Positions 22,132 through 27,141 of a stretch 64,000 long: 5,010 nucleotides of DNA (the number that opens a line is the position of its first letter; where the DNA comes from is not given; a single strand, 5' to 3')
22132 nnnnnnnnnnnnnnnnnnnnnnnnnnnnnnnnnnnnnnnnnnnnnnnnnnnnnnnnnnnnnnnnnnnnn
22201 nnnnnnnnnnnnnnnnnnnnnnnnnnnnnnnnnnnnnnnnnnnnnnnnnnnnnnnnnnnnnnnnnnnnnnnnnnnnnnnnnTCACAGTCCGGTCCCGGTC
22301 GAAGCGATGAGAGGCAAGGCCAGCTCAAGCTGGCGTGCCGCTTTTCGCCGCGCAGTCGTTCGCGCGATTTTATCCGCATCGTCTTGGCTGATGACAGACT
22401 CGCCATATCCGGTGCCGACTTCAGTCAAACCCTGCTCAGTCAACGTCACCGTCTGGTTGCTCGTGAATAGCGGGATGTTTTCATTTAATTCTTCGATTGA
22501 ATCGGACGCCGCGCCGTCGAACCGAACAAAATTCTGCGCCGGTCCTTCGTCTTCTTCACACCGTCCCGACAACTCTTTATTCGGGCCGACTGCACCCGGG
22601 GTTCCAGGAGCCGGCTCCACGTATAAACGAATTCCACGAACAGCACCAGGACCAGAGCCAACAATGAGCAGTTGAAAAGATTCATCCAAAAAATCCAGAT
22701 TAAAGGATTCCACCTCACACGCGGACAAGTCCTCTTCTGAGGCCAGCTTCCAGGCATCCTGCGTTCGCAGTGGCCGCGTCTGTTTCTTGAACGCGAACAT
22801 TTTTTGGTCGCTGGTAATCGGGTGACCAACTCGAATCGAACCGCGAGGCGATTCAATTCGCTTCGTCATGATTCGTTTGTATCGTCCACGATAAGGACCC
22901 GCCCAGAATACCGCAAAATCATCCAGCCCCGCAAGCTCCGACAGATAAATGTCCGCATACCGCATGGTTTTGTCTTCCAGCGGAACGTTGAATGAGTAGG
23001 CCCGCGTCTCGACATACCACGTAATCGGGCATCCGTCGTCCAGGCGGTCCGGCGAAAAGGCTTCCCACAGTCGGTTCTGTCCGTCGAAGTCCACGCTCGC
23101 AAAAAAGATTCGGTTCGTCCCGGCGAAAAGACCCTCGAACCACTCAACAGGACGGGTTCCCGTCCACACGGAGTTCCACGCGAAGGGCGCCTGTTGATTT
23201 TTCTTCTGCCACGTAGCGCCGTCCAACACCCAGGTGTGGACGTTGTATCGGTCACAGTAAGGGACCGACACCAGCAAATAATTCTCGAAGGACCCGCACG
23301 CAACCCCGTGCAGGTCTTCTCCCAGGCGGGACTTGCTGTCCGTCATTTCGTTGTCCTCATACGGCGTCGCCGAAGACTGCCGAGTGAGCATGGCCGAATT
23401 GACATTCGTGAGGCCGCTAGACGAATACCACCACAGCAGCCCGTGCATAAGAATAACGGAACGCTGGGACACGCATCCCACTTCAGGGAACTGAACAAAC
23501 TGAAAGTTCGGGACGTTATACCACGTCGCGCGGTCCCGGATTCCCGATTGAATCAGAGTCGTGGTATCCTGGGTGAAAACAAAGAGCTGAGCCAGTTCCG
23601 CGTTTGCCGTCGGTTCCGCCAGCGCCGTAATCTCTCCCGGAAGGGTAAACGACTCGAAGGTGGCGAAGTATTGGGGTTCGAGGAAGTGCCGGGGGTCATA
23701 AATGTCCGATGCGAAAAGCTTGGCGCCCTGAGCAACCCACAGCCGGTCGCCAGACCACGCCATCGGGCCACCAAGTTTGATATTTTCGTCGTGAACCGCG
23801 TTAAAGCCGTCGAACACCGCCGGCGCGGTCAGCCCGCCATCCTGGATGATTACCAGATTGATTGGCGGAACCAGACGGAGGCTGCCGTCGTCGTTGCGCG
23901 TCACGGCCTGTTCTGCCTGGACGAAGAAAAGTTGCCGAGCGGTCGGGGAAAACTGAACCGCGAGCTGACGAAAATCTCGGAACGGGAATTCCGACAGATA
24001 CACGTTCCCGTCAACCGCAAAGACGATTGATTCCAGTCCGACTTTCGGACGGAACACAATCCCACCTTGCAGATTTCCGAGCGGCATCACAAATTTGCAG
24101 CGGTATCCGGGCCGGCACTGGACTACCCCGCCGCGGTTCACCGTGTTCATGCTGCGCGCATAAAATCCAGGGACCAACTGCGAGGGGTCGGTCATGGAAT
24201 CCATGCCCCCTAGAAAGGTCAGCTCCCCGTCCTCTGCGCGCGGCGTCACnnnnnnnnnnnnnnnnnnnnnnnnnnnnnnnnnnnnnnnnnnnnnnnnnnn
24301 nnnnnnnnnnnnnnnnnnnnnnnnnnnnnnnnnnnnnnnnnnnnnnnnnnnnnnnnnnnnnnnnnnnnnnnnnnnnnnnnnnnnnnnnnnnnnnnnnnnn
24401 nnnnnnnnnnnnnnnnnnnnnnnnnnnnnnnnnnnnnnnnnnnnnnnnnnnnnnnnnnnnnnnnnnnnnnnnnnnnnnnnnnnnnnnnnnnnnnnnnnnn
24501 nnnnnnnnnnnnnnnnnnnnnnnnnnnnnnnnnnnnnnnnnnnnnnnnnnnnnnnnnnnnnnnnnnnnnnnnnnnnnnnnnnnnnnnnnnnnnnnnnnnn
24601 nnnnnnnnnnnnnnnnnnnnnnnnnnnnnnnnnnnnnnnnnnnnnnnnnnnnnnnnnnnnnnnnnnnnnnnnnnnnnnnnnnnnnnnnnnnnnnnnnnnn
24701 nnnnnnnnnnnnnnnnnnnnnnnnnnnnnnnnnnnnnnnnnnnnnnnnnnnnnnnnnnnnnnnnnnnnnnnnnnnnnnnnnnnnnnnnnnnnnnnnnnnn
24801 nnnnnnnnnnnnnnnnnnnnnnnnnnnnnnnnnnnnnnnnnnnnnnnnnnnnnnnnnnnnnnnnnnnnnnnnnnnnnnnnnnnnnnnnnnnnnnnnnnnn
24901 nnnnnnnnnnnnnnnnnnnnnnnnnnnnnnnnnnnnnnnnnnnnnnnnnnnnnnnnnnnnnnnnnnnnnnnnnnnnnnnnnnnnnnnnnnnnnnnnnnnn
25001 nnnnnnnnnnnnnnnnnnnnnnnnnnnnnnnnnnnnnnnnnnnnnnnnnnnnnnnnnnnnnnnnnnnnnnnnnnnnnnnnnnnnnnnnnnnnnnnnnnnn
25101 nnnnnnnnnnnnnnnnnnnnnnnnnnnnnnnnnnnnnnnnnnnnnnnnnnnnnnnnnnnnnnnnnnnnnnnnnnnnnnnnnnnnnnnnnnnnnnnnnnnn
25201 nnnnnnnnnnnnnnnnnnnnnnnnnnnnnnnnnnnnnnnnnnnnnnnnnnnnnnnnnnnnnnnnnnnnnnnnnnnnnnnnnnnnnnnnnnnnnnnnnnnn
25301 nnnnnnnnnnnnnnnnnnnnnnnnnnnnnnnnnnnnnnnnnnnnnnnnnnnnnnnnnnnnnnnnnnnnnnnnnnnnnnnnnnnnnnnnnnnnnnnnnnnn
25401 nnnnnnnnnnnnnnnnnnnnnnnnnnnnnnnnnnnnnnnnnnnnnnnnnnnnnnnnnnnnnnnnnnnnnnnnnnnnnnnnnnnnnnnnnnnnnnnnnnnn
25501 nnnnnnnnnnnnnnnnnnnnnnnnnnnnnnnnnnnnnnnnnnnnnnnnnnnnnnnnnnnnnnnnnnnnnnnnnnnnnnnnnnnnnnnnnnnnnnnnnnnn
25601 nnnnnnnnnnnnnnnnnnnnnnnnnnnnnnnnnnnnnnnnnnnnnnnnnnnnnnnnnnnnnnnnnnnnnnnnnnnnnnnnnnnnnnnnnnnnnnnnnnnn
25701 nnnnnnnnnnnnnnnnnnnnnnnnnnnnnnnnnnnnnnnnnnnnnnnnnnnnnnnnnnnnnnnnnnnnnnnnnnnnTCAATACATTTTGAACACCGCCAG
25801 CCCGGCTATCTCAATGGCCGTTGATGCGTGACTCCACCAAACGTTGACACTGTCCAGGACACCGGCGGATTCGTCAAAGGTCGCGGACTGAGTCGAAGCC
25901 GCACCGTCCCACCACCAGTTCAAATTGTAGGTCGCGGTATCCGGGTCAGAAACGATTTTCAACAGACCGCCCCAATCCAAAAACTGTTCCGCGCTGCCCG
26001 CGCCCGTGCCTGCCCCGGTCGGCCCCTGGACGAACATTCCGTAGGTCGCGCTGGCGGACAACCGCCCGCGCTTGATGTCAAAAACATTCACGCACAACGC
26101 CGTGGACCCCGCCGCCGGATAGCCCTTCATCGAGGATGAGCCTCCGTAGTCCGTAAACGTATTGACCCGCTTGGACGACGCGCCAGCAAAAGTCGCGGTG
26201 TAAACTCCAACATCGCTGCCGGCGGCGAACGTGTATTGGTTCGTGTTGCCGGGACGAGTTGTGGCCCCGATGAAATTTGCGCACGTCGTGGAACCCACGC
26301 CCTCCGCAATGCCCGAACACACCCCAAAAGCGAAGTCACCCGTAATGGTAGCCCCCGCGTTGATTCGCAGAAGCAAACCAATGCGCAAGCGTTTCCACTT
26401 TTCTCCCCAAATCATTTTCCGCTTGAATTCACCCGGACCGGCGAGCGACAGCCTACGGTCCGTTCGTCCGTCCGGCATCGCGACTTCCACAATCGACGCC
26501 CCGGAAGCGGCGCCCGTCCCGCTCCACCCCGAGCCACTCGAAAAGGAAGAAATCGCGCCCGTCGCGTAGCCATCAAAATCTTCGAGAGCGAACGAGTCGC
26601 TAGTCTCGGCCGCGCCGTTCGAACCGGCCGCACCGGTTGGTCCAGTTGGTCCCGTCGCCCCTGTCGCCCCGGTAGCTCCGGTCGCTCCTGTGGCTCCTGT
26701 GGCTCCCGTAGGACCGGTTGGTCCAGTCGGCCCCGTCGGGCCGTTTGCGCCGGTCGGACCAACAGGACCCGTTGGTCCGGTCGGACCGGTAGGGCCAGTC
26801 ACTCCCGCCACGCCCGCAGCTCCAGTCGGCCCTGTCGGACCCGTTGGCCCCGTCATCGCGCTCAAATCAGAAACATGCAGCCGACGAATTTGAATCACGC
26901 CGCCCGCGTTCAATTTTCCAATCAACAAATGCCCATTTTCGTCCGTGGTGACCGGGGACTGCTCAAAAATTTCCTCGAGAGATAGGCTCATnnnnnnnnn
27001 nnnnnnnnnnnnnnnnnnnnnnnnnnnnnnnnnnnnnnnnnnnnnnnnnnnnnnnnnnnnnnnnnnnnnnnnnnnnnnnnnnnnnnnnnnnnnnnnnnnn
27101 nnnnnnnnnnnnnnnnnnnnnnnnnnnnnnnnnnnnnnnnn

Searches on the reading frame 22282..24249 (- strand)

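Call 8: search_protein_families(library=phrogs, proteins=[window:22282-24249:-], max_evalue=0.001)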
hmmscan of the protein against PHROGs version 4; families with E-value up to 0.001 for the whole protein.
window:22282-24249:- (655 aa): 1 family
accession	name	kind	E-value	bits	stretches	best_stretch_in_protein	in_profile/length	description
phrog_511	-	head and packaging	8.3e-05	22.1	1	171-286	575-674/862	internal virion protein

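Call 14: search_protein_families(library=pfam, proteins=[window:22282-24249:-], max_evalue=0.001)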
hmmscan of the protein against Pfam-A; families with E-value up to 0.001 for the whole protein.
window:22282-24249:- (655 aa): 0 families

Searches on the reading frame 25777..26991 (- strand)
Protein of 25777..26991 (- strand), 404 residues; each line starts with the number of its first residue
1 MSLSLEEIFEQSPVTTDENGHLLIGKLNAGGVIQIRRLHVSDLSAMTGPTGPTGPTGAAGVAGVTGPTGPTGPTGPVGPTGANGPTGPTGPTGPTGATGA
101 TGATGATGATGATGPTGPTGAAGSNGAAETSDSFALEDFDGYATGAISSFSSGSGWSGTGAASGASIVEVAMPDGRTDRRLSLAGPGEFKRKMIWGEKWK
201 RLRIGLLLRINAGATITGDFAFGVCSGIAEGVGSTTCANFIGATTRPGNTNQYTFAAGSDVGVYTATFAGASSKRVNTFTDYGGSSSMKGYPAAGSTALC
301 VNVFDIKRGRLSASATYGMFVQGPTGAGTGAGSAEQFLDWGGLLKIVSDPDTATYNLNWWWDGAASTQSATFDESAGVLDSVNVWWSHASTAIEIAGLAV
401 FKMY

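Call 14: search_protein_families(library=pfam, proteins=[window:25777-26991:-], max_evalue=0.001)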
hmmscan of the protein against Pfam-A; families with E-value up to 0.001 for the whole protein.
window:25777-26991:- (404 aa): 1 family
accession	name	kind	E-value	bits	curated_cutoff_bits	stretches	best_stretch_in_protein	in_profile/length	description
PF01391.23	Collagen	-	6.1e-13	48.8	27.2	2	75-128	1-54/60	Collagen triple helix repeat (20 copies)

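Call 16: search_protein_families(library=phrogs, proteins=[window:25777-26991:-], max_evalue=0.0001)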
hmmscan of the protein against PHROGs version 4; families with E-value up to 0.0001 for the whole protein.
window:25777-26991:- (404 aa): 21 families
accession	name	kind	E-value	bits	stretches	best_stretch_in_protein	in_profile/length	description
phrog_6320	-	tail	1.1e-25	91.5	1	47-130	85-210/745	tail fiber protein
phrog_5073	-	tail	5.3e-24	86.1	1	47-136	284-373/519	tail fiber protein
phrog_819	-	tail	1.3e-21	77.5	1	47-126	504-583/1024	tail protein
phrog_8745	-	tail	2e-18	66.1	1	47-129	1409-1491/1803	tail fiber protein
phrog_366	-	tail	3.3e-15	57.5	1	46-142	316-413/474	tail fiber protein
phrog_3420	-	unknown function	7.9e-12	44.5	1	46-130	293-379/929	-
phrog_29268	-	unknown function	9.5e-12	44.8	1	42-148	421-532/653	-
phrog_28263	-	tail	3.1e-11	42.3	1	43-159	623-737/1400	tail fiber protein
phrog_30509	-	tail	2.4e-10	41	1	39-124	33-115/254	collagen like minor tail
phrog_38806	-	unknown function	2.7e-10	41.1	1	7-128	29-150/285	-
phrog_1806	-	tail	5.3e-10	40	1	46-176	110-242/276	collagen like minor tail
phrog_10972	-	tail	6.2e-09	36.8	1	40-99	155-214/343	tail fiber protein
phrog_38766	-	head and packaging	8.7e-07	28.8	1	46-135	104-193/478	virion structural protein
phrog_3890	-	tail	1.5e-06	25.8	1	80-140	1898-1957/3453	straight fibre tail protein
phrog_32409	-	tail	3.5e-06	26.6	1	40-96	183-239/884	tail fiber protein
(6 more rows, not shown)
